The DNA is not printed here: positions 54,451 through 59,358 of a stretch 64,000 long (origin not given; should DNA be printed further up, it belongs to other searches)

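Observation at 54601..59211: Natural fusion of a complete carboxylic acid reductase (A-PCP-R) to a complete Zn alcohol dehydrogenase in one 1,536-aa ORF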

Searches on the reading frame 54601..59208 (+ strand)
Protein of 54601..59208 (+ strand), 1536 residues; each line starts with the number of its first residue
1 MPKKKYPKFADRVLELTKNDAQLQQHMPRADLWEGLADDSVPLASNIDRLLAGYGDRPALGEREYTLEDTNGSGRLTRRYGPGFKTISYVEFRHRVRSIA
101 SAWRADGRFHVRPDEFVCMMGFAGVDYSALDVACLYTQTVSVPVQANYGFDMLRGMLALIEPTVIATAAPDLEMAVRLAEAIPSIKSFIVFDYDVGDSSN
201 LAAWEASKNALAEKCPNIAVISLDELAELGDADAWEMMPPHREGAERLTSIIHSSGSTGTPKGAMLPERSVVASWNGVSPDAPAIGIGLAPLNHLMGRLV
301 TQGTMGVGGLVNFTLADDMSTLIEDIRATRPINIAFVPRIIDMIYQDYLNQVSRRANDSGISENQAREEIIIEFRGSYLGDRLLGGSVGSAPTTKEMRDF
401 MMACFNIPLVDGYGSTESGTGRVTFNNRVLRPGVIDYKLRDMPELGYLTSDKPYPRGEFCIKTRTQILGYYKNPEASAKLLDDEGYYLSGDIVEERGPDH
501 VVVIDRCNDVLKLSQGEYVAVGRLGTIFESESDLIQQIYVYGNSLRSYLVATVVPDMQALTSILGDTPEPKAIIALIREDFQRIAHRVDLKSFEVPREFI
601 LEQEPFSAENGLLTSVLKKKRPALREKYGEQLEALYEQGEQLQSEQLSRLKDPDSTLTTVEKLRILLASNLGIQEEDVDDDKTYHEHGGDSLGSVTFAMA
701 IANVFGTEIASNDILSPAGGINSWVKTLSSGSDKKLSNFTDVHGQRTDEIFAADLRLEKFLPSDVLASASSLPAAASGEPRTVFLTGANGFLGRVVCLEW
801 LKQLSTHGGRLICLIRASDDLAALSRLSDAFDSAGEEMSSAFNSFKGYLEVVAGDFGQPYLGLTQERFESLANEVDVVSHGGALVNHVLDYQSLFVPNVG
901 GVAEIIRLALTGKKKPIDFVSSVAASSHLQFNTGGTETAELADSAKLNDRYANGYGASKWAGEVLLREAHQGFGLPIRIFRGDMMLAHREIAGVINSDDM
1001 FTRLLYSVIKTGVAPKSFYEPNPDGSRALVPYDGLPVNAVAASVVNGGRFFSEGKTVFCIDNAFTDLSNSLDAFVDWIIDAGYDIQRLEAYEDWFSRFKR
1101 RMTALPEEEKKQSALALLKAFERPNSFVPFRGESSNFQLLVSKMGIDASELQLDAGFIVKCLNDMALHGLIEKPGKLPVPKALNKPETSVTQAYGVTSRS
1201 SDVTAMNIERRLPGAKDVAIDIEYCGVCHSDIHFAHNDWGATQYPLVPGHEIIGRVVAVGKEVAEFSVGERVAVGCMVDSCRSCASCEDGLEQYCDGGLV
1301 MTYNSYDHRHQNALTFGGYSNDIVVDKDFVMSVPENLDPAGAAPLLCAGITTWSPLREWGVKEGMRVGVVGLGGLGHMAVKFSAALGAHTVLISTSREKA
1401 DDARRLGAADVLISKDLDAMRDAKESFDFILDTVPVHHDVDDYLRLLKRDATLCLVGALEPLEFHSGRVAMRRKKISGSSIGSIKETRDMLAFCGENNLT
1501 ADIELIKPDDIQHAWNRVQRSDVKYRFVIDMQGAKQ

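Call 3: search_protein_families(library=pfam, proteins=[window:54601-59208:+], max_evalue=0.01)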
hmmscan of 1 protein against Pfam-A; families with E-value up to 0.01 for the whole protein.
window:54601-59208:+ (1536 aa): 7 families
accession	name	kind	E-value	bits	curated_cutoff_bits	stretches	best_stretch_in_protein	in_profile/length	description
PF07993.18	NAD_binding_4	-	2.8e-51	174.6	20.1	1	785-1041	1-255/258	Male sterility protein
PF00501.34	AMP-binding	-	2e-34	119.5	29.9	1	84-471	19-384/384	AMP-binding enzyme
PF08240.17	ADH_N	-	6.7e-25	87.8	23.5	1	1215-1335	2-104/104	Alcohol dehydrogenase GroES-like domain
PF00107.32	ADH_zinc_N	-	1.4e-19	70.8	31.8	1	1374-1494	1-127/129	Zinc-binding dehydrogenase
PF00550.31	PP-binding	-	8.2e-10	39.2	20.8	1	661-725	1-64/67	Phosphopantetheine attachment site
PF01370.27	Epimerase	-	2.8e-06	27.4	20.9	1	783-981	1-168/240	NAD dependent epimerase/dehydratase family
PF02826.25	2-Hacid_dh_C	-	0.0092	15.8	25.1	0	1363-1408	35-80/178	D-isomer specific 2-hydroxyacid dehydrogenase, NAD binding domain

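Call 4: search_protein_families(library=ncbifam, proteins=[window:54601-59208:+], max_evalue=0.01)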
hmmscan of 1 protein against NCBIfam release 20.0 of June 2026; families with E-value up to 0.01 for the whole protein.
window:54601-59208:+ (1536 aa): 88 families (the best 25 are shown)
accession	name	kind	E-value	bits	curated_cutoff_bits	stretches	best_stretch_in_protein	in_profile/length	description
NF041592.1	carboxyl_red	equivalog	0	1162.1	1300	1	11-1171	2-1160/1160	carboxylic acid reductase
NF047908.1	AldhRedAhr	equivalog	2.1e-85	286.6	470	1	1191-1530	4-334/335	NADPH-dependent aldehyde reductase Ahr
TIGR01746.1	Thioester-redct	subfamily_domain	8.8e-69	232.5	213.35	1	782-1122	1-319/371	thioester reductase domain-containing protein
NF038078.1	NRPS_MxcG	equivalog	2.2e-47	161.1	2300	1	668-1104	984-1376/1442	myxochelin non-ribosomal peptide synthetase MxcG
NF006940.0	PRK09422.1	equivalog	1.4e-45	155.8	344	1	1202-1532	11-336/338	alcohol dehydrogenase AdhP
TIGR03443.1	alpha_am_amid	equivalog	7.8e-43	146.1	1030.1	1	654-1116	843-1293/1390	L-aminoadipate-semialdehyde dehydrogenase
NF010344.0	PRK13771.1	subfamily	1.9e-34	119.2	349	1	1196-1530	6-332/334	putative alcohol dehydrogenase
TIGR03989.1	Rxyl_3153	subfamily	3.9e-31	108.6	440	1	1202-1422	13-245/370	NDMA-dependent alcohol dehydrogenase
TIGR02822.1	adh_fam_2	subfamily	8.9e-31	107.2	283.5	1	1211-1500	23-299/329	zinc-binding alcohol dehydrogenase family protein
TIGR03366.1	HpnZ_proposed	hypoth_equivalog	3.3e-28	98.8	328.1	1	1218-1462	8-258/315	putative phosphonate catabolism associated alcohol dehydrogenase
NF041172.1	AcrlCoa_red_Thmprot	equivalog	1.4e-27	96.5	500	1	1200-1519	10-322/334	acryloyl-CoA reductase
TIGR03451.1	mycoS_dep_FDH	equivalog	1.1e-26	93.5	512.9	1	1199-1425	10-239/358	S-(hydroxymethyl)mycothiol dehydrogenase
NF041097.1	keto_inos_dh_IolM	equivalog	4.8e-22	78.2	450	2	1211-1296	48-140/389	scyllo-inosose 3-dehydrogenase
TIGR03201.1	dearomat_had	equivalog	9e-22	77.6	338.65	1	1203-1428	11-230/349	6-hydroxycyclohex-1-ene-1-carbonyl-CoA dehydrogenase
NF003808.0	PRK05396.1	equivalog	6.8e-21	74.5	380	1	1207-1458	17-264/341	L-threonine 3-dehydrogenase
NF007375.0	PRK09880.1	equivalog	2.1e-16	59.6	469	1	1215-1457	27-266/344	L-idonate 5-dehydrogenase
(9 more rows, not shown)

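Call 5: find_homologous_proteins(query=window:54601-59208:+, max_evalue=1e-10)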
Query window:54601-59208:+ (1536 aa): 2255 proteins with E <= 1e-10 among 8000 candidates; the best 120 are listed.
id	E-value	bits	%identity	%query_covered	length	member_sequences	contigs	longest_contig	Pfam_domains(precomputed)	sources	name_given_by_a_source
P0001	0.0e+0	3510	100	100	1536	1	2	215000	PF00107.33,PF00550.32,PF00501.35,PF07993.19,PF01370.28,PF08240.18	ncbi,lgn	-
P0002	0.0e+0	3122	87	100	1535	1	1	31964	PF00107.33,PF00550.32,PF00501.35,PF07993.19,PF01370.28,PF08240.18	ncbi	ncbi:MAG: thioester reductase domain-containing protein [Pseudomonadales bacterium]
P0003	0.0e+0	3058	86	100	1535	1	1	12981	PF00107.33,PF00550.32,PF00501.35,PF07993.19,PF01370.28,PF08240.18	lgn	-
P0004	0.0e+0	3047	86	100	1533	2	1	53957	PF00107.33,PF00550.32,PF00501.35,PF07993.19,PF01370.28,PF08240.18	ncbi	ncbi:MAG: thioester reductase domain-containing protein [Pseudomonadales bacterium]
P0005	0.0e+0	2950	82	100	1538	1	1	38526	PF00107.33,PF00550.32,PF00501.35,PF07993.19,PF01370.28,PF08240.18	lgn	-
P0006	0.0e+0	2872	80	100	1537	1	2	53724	PF00107.33,PF00550.32,PF00501.35,PF07993.19,PF08240.18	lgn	-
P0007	0.0e+0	2807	78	100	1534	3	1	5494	PF00107.33,PF00550.32,PF00501.35,PF07993.19,PF01370.28,PF08240.18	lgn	-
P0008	0.0e+0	2782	78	100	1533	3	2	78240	PF00107.33,PF00550.32,PF00501.35,PF07993.19,PF01370.28,PF08240.18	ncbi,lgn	-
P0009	0.0e+0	2772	77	100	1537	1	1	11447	PF00107.33,PF00550.32,PF00501.35,PF07993.19,PF01370.28,PF08240.18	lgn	-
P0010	0.0e+0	2711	76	100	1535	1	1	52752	PF00107.33,PF00550.32,PF00501.35,PF07993.19,PF01370.28,PF08240.18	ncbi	ncbi:MAG: thioester reductase domain-containing protein [Pseudomonadota bacterium]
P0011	0.0e+0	2553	71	100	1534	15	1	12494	PF00107.33,PF00550.32,PF00501.35,PF07993.19,PF01370.28,PF08240.18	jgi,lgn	-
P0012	0.0e+0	2550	71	100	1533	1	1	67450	PF00107.33,PF00550.32,PF00501.35,PF07993.19,PF01370.28,PF08240.18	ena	-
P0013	0.0e+0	2526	71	100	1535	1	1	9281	PF00107.33,PF00550.32,PF00501.35,PF07993.19,PF01370.28,PF08240.18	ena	-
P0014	0.0e+0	2429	68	100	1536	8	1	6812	PF00107.33,PF00550.32,PF00501.35,PF07993.19,PF01370.28,PF08240.18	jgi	jgi:fatty acid CoA ligase FadD9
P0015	0.0e+0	2128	68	88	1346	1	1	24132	PF00107.33,PF00550.32,PF00501.35,PF07993.19,PF01370.28,PF08240.18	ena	-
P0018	0.0e+0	2023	57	100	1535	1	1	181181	PF00107.33,PF00550.32,PF00501.35,PF07993.19,PF01370.28,PF08240.18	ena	-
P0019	0.0e+0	1883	55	100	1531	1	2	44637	PF00107.33,PF00550.32,PF00501.35,PF07993.19,PF01370.28,PF08240.18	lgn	-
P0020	0.0e+0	1661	50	100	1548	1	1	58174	PF00107.33,PF00550.32,PF00501.35,PF07993.19,PF01370.28,PF08240.18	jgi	-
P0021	0.0e+0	1637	50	100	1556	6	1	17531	PF00107.33,PF00550.32,PF00501.35,PF07993.19,PF01370.28,PF08240.18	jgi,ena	-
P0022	0.0e+0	1314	42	100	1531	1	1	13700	PF00107.33,PF00550.32,PF00501.35,PF07993.19,PF13602.13,PF01370.28,PF08240.18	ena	-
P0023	0.0e+0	1306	41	100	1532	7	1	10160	PF00107.33,PF00550.32,PF00501.35,PF07993.19,PF02826.26,PF13602.13,PF01370.28,PF08240.18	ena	-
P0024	0.0e+0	1288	42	99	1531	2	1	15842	PF00107.33,PF00550.32,PF00501.35,PF07993.19,PF13602.13,PF01370.28,PF08240.18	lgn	-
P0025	0.0e+0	1286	41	99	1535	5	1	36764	PF00107.33,PF00550.32,PF00501.35,PF07993.19,PF01370.28,PF08240.18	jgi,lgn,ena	jgi:fatty acid CoA ligase FadD9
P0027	0.0e+0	1274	42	99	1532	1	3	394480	PF00107.33,PF00550.32,PF00501.35,PF07993.19,PF13602.13,PF01370.28,PF08240.18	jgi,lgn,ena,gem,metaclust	metaclust:\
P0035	0.0e+0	1154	46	76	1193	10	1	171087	PF00550.32,PF00501.35,PF07993.19,PF01370.28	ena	-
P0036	0.0e+0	1151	47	76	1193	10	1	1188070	PF00550.32,PF00501.35,PF07993.19,PF01370.28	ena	-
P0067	0.0e+0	1113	45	77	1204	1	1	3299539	PF00550.32,PF00501.35,PF07993.19,PF01370.28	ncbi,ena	-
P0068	0.0e+0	1113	45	76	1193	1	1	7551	PF00550.32,PF00501.35,PF07993.19,PF01370.28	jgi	jgi:fatty acid CoA ligase FadD9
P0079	0.0e+0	1105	46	76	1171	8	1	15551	PF00550.32,PF00501.35,PF07993.19,PF01370.28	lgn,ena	-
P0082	0.0e+0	1100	45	76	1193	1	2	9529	PF00550.32,PF00501.35,PF07993.19,PF01370.28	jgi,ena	jgi:fatty acid CoA ligase FadD9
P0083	0.0e+0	1099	46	76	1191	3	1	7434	PF00550.32,PF00501.35,PF07993.19,PF01370.28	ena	-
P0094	0.0e+0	1092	45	76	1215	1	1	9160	PF00550.32,PF00501.35,PF07993.19,PF01370.28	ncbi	ncbi:MAG: carboxylic acid reductase [Spongiibacteraceae bacterium]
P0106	0.0e+0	1080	44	76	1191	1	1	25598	PF00501.35,PF07993.19,PF01370.28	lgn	-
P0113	0.0e+0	1072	46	76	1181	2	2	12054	PF00550.32,PF00501.35,PF07993.19,PF01370.28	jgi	jgi:fatty acid CoA ligase FadD9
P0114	0.0e+0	1069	44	76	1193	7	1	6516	PF00550.32,PF00501.35,PF07993.19,PF01370.28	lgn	-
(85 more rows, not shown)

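Call 15: find_encoding_contigs(protein=P0001, flank=10000, max_places=4)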
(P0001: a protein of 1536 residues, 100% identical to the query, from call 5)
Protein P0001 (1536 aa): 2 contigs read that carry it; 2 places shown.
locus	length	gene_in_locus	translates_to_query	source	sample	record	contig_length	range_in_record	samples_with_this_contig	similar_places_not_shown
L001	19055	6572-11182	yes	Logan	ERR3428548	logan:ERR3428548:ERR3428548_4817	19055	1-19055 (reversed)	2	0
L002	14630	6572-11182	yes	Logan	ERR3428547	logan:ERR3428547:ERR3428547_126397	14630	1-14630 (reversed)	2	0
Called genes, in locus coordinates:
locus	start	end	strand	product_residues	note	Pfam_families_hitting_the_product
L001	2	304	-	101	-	?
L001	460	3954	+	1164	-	PF01558:POR, PF20169:DUF6537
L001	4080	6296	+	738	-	PF07715:Plug, PF00593:TonB_dep_Rec_b-barrel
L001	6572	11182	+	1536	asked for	PF00501:AMP-binding, PF00550:PP-binding, PF01370:Epimerase (weak), PF07993:NAD_binding_4, PF08240:ADH_N, PF00107:ADH_zinc_N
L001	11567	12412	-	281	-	PF05721:PhyH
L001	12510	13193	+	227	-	PF00440:TetR_N, PF13977:TetR_C_6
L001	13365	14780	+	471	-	PF01323:DSBA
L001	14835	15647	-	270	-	PF01636:APH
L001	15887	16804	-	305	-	PF01370:Epimerase, PF04321:RmlD_sub_bind, PF05368:NmrA (weak), PF16363:GDP_Man_Dehyd (weak), PF13460:NAD_binding_10 (weak), PF07993:NAD_binding_4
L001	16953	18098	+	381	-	PF00685:Sulfotransfer_1 (faint), PF13469:Sulfotransfer_3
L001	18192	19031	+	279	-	PF00106:adh_short, PF08659:KR, PF13561:adh_short_C2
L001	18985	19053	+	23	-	?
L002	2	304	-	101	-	?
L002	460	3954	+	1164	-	PF01558:POR, PF20169:DUF6537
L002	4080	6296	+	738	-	PF07715:Plug, PF00593:TonB_dep_Rec_b-barrel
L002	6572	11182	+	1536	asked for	PF00501:AMP-binding, PF00550:PP-binding, PF01370:Epimerase (weak), PF07993:NAD_binding_4, PF08240:ADH_N, PF00107:ADH_zinc_N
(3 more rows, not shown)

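Call 16: find_encoding_contigs(protein=P0004, flank=10000, max_places=1)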
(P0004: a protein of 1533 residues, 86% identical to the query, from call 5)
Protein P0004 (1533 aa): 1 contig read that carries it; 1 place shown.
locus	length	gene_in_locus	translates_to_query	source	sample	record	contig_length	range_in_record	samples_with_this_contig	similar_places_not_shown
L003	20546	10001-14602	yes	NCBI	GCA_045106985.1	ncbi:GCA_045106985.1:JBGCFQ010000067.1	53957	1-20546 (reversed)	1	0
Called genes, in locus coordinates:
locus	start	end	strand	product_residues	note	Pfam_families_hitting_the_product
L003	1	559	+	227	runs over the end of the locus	PF00072:Response_reg, PF00486:Trans_reg_C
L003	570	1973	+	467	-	PF26769:HAMP_PhoQ, PF02518:HATPase_c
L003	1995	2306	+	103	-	PF06291:Lambda_Bor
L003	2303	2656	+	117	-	PF06291:Lambda_Bor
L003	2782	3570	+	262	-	PF06629:MipA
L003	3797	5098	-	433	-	-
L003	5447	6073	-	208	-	PF03006:HlyIII, PF12036:DUF3522 (faint)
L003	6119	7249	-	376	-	PF02771:Acyl-CoA_dh_N, PF00441:Acyl-CoA_dh_1, PF08028:Acyl-CoA_dh_2 (weak)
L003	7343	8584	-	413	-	PF02771:Acyl-CoA_dh_N (weak), PF02770:Acyl-CoA_dh_M, PF00441:Acyl-CoA_dh_1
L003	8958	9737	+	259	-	PF13489:Methyltransf_23, PF08241:Methyltransf_11 (weak), PF08242:Methyltransf_12, PF13847:Methyltransf_31 (weak)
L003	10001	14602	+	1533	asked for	PF00501:AMP-binding, PF00550:PP-binding, PF01370:Epimerase (weak), PF07993:NAD_binding_4, PF08240:ADH_N, PF00107:ADH_zinc_N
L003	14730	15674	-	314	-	PF00006:ATP-synt_ab, PF03215:Rad17 (weak), PF00004:AAA (faint)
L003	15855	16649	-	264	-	PF13350:Y_phosphatase3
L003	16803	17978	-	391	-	PF02515:CoA_transf_3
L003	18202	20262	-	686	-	PF01073:3Beta_HSD, PF01370:Epimerase, PF07993:NAD_binding_4, PF16363:GDP_Man_Dehyd, PF00106:adh_short, PF08659:KR, PF13460:NAD_binding_10 (weak), PF13561:adh_short_C2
